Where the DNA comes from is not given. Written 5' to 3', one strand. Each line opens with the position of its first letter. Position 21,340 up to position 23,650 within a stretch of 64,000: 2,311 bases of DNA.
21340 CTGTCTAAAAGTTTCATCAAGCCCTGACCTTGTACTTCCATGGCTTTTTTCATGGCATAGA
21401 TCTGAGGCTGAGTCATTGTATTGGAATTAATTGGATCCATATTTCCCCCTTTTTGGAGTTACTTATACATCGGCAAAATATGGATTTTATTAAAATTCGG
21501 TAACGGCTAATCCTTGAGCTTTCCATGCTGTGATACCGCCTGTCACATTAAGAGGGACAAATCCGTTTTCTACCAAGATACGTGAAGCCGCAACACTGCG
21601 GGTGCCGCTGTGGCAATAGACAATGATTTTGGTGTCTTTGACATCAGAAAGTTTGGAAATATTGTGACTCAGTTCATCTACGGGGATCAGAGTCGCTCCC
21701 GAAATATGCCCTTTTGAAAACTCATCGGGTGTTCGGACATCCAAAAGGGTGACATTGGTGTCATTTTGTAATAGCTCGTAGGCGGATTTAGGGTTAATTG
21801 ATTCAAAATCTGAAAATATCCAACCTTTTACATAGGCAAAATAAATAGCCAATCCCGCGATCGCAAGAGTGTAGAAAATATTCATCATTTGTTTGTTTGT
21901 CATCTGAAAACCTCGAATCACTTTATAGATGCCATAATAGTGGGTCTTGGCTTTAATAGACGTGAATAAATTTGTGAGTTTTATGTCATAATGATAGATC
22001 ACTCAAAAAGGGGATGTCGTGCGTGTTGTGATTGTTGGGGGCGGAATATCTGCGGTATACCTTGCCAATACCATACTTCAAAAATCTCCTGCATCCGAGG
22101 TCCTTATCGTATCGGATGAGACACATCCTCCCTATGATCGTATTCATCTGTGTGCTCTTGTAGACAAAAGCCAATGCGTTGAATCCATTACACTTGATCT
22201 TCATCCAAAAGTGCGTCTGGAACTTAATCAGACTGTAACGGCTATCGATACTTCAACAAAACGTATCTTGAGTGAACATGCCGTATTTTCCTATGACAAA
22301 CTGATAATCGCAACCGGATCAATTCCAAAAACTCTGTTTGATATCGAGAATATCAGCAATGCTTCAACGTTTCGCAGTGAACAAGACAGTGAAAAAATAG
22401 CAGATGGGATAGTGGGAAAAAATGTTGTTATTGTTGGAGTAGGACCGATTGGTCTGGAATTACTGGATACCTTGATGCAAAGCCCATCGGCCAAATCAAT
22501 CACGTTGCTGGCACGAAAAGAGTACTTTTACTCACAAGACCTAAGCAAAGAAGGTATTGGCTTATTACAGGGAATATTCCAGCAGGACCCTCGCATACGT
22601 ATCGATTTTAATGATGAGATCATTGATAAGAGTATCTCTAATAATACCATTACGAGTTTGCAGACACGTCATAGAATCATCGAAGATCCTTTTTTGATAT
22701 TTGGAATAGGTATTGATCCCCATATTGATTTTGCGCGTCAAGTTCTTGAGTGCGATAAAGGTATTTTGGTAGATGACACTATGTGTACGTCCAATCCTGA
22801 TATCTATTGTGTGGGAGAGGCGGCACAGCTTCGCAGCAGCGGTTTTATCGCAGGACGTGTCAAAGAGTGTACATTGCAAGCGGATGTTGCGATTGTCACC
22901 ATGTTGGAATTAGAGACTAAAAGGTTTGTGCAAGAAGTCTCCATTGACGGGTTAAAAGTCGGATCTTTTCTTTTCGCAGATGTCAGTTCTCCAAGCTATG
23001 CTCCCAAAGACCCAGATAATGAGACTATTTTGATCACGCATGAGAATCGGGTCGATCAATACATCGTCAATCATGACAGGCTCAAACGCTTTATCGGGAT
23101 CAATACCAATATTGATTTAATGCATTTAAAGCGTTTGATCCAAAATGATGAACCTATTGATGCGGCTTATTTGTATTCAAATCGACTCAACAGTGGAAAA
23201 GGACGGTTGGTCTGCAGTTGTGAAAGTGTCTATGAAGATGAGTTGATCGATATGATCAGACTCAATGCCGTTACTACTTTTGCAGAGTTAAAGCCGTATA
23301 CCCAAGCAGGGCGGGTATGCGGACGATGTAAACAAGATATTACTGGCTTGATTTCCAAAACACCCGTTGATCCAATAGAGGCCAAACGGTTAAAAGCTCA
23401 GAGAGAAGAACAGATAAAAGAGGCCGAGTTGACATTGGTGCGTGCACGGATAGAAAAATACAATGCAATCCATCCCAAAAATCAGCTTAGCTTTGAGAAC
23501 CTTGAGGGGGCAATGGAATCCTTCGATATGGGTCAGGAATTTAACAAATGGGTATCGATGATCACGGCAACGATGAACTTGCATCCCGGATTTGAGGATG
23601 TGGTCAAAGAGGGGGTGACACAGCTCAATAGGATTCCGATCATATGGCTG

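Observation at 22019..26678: Soluble [NiFe]-hydrogenase with a built-in NirB-like flavoprotein: candidate new H2:NAD(P) oxidoreductase architecture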

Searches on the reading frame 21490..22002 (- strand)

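Call 68: search_protein_families(library=pfam, proteins=[window:21490-22002:-], max_evalue=0.001)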
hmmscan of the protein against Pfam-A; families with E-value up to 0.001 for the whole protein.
window:21490-22002:- (170 aa): 1 family
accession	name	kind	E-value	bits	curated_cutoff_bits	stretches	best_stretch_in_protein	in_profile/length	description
PF00581.25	Rhodanese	-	1.8e-19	70.5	22.2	1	72-162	3-101/102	Rhodanese-like domain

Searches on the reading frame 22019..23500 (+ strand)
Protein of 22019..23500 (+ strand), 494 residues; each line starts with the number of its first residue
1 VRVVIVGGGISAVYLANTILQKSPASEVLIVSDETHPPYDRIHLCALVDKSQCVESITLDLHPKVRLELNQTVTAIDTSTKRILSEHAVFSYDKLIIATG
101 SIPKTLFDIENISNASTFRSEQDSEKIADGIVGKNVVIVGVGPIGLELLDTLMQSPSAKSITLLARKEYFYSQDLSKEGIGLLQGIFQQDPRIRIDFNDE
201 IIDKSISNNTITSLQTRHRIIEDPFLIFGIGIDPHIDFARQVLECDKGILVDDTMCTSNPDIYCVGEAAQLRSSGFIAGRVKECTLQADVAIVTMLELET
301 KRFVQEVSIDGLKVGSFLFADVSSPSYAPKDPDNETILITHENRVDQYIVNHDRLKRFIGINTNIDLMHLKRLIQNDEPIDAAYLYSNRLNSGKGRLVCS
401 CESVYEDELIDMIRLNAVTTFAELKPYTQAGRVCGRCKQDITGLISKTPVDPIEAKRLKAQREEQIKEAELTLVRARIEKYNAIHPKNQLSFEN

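Call 33: search_solved_structures(query=window:22019-23500:+, max_evalue=0.00001, show_alignments=2)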
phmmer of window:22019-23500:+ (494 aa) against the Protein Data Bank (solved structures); distinct sequences matched with E-value up to 0.00001: 43.
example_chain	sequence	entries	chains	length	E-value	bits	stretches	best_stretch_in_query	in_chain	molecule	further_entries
1xhc_A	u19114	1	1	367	4.8e-21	78.3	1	2-326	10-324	NADH oxidase /nitrite reductase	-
4h4x_A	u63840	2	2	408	6.9e-17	64.6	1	3-280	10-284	Biphenyl dioxygenase ferredoxin reductase subunit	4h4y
3klj_A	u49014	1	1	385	7e-17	64.6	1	2-291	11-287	NAD(FAD)-dependent dehydrogenase, NirB-family (N-terminal domain)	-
8c0z_E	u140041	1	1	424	1.1e-16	63.9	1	1-273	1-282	Similar to ferredoxin:NADH oxidoreductases or NADH oxidases,potential subunit of aldehyde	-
4h4t_A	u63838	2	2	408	1.3e-16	63.7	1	3-280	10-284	Biphenyl dioxygenase ferredoxin reductase subunit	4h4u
4h4p_A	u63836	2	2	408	2.3e-16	62.9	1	3-280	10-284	Biphenyl dioxygenase ferredoxin reductase subunit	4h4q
4h4v_A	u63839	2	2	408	2.3e-16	62.9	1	3-280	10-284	Biphenyl dioxygenase ferredoxin reductase subunit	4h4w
4h4z_A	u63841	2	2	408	3e-16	62.5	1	3-280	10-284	Biphenyl dioxygenase ferredoxin reductase subunit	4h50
2gr3_A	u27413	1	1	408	6e-16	61.5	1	3-280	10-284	ferredoxin reductase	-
1d7y_A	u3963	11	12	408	6e-16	61.5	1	3-280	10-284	FERREDOXIN REDUCTASE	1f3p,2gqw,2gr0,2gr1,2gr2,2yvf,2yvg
4h4r_A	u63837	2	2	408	9e-16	60.9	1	3-280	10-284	Biphenyl dioxygenase ferredoxin reductase subunit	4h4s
3ef6_A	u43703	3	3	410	4.4e-15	58.6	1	3-274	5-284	Toluene 1,2-dioxygenase system ferredoxin--NAD(+) reductase | TodA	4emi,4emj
6tuk_B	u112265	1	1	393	7.8e-15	57.8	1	2-270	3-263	Putative oxidoreductase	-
3oc4_A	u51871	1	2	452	4.8e-14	55.2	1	2-321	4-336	Oxidoreductase, pyridine nucleotide-disulfide family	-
1q1r_A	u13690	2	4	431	4.6e-13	52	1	3-274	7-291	Putidaredoxin reductase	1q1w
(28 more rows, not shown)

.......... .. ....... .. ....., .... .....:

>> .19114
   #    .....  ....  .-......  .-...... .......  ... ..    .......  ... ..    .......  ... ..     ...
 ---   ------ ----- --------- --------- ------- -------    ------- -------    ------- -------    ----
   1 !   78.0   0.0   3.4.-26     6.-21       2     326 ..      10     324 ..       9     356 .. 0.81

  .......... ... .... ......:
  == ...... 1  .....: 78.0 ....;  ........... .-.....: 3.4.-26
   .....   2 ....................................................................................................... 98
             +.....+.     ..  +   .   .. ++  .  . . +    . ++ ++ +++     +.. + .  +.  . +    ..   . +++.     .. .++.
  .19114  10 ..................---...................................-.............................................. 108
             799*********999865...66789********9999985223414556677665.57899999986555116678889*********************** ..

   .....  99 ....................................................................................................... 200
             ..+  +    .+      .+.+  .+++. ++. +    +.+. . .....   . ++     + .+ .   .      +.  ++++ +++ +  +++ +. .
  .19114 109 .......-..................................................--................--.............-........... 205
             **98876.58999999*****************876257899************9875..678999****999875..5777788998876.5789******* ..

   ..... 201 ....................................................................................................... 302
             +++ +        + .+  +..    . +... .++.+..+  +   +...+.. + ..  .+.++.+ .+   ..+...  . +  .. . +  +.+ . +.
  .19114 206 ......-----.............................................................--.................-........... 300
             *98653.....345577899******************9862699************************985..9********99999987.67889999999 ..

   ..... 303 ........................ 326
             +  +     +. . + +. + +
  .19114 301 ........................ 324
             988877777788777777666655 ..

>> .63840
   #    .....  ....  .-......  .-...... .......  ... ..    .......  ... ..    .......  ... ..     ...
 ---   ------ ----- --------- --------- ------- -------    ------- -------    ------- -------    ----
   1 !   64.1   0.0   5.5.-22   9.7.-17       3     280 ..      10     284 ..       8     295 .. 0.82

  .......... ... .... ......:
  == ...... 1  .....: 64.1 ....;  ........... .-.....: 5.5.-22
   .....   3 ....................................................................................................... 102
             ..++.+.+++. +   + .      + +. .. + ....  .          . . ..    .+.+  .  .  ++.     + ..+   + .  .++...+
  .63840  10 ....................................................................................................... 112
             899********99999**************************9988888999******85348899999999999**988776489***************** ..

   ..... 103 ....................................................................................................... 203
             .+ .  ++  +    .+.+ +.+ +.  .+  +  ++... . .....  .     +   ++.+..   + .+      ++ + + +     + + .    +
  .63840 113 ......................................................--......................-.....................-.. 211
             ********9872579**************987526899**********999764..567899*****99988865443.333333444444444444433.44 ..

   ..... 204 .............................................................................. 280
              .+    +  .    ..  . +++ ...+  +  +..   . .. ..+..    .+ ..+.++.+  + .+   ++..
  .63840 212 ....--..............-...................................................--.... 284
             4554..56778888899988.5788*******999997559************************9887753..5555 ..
